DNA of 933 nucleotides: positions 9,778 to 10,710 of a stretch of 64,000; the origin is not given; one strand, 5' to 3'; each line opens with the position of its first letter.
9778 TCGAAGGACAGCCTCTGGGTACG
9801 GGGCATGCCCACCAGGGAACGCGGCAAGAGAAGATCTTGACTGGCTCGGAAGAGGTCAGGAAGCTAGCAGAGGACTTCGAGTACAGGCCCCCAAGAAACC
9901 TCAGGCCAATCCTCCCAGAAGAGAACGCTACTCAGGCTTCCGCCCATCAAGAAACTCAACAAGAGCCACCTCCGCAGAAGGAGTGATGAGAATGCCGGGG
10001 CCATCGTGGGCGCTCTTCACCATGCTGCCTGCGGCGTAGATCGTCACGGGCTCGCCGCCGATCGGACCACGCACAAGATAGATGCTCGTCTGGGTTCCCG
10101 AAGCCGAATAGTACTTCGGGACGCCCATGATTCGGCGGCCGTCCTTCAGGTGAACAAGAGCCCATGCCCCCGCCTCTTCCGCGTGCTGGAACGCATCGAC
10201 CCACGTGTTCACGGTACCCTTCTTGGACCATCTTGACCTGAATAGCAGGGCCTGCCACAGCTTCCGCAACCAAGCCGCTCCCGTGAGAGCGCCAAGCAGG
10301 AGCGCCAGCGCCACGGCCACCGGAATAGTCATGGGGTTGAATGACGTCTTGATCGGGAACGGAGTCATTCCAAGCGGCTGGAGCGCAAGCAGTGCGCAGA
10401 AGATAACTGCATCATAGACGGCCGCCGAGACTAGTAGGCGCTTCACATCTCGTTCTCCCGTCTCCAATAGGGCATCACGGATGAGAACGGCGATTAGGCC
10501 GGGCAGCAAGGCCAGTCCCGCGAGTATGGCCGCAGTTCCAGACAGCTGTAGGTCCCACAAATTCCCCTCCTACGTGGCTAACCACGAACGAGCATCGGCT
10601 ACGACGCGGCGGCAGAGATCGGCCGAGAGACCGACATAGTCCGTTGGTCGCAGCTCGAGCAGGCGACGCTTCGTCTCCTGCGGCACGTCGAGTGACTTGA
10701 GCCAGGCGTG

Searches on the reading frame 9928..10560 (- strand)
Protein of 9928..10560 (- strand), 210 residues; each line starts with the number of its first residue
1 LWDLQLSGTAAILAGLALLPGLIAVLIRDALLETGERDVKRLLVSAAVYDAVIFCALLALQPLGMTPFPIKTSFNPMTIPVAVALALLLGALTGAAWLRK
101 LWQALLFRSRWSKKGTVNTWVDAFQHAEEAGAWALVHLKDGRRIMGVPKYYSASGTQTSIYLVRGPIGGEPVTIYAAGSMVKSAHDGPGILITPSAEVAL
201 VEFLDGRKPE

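Call 88: search_protein_families(library=pfam, proteins=[window:9928-10560:-], max_evalue=0.001)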
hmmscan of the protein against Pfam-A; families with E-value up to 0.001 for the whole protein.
window:9928-10560:- (210 aa): 1 family
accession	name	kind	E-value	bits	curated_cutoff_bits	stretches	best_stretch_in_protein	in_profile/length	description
PF19865.4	DUF6338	-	3.1e-14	53.5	26.5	1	13-207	10-203/205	Family of unknown function (DUF6338)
